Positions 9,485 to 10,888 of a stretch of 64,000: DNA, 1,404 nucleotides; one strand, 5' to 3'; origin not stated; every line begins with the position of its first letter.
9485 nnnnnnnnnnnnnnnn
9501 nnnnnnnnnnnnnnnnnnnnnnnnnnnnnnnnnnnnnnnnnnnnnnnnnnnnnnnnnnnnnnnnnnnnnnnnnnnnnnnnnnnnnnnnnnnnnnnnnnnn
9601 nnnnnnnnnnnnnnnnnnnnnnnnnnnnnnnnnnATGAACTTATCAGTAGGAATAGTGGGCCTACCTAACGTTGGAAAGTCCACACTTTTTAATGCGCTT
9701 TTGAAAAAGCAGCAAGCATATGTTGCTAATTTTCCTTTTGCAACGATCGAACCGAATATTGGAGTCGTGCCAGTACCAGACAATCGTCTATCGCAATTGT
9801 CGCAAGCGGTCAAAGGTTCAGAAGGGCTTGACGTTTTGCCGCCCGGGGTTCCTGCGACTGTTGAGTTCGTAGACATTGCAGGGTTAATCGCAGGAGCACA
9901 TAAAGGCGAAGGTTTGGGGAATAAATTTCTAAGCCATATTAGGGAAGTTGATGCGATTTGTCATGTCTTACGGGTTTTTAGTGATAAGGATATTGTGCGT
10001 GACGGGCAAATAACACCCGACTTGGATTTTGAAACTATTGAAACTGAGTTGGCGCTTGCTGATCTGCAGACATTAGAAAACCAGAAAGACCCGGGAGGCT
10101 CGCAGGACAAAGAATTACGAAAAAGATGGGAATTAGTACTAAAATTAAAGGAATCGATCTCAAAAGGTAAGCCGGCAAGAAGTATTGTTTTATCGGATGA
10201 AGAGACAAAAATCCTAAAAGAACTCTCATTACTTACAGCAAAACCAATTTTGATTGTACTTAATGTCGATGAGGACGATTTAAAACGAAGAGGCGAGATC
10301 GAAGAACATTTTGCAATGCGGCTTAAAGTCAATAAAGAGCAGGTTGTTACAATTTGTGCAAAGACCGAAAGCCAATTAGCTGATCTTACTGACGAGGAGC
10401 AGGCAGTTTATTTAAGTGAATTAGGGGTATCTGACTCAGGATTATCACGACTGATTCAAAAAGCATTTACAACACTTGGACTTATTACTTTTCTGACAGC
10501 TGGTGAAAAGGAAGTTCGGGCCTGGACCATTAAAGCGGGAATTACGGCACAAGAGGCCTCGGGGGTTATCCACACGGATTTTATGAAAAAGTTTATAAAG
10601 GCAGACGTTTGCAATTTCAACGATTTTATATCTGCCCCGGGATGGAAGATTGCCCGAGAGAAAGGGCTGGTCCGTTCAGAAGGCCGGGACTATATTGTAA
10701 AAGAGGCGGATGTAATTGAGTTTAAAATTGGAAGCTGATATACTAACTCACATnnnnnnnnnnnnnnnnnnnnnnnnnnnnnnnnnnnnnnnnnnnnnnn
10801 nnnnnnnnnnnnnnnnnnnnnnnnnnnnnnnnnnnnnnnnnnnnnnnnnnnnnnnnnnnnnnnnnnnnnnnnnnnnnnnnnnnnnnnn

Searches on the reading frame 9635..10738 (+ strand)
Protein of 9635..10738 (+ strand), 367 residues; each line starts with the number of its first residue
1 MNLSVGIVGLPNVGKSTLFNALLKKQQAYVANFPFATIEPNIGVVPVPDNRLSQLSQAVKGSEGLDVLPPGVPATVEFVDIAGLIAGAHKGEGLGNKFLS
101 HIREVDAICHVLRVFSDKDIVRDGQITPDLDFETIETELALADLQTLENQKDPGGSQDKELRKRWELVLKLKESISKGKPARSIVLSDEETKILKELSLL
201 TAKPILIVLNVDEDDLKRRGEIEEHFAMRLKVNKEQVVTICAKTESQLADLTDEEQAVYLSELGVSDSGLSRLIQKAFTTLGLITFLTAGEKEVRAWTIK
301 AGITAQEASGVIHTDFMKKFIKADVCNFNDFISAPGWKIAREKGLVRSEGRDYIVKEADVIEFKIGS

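Call 41: list_cluster_members(proteins=[P0001, P0121, window:9635-10738:+])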
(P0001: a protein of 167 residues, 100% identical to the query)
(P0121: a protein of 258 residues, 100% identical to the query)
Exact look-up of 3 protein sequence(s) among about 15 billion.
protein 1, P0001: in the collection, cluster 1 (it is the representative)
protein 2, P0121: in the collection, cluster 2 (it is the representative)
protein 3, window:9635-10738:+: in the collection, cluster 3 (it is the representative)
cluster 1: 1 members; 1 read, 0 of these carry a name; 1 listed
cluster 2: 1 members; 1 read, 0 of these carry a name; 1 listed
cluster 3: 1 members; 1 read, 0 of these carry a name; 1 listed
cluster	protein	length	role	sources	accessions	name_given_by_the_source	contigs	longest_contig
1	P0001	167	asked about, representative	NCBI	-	-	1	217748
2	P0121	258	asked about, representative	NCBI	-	-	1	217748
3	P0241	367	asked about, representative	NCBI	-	-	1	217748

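Call 63: find_homologous_proteins(query=window:9635-10738:+, max_evalue=1e-30)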
Query window:9635-10738:+ (367 aa): 8000 proteins with E <= 1e-30 among 8000 candidates; the best 120 are listed.
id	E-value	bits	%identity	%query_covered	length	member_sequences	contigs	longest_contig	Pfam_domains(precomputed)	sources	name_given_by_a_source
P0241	2.7e-235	798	100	100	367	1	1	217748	PF01926.30,PF02421.25,PF06071.20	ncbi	-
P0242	1.2e-175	602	73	100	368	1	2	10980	PF01926.30,PF02421.25,PF06071.20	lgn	-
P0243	2.1e-174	597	75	100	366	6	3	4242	PF01926.30,PF02421.25,PF06071.20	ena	-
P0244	2.4e-174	597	74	100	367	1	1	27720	PF01926.30,PF02421.25,PF06071.20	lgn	-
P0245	7.8e-174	596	74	100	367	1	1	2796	PF01926.30,PF02421.25,PF06071.20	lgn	-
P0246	4.3e-173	593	73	100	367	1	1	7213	PF01926.30,PF02421.25,PF06071.20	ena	-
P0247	1.6e-171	588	73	100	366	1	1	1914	PF01926.30,PF02421.25,PF06071.20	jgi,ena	-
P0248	1.8e-171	588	72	100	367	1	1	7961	PF01926.30,PF02421.25,PF06071.20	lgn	-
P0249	2.3e-171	587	73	100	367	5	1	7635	PF01926.30,PF02421.25,PF06071.20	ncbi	-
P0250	4.6e-171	586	74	100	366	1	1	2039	PF01926.30,PF02421.25,PF06071.20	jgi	jgi:GTP-binding protein YchF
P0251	6.2e-171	586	73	100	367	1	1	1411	PF01926.30,PF02421.25,PF06071.20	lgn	-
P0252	7.4e-171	586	74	100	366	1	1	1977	PF01926.30,PF02421.25,PF06071.20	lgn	-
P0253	2.4e-170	584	72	100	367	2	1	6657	PF01926.30,PF02421.25,PF06071.20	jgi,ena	-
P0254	5.6e-170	583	72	100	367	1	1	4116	PF01926.30,PF02421.25,PF06071.20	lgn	-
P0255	6.0e-170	583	72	100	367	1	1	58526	PF01926.30,PF02421.25,PF06071.20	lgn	-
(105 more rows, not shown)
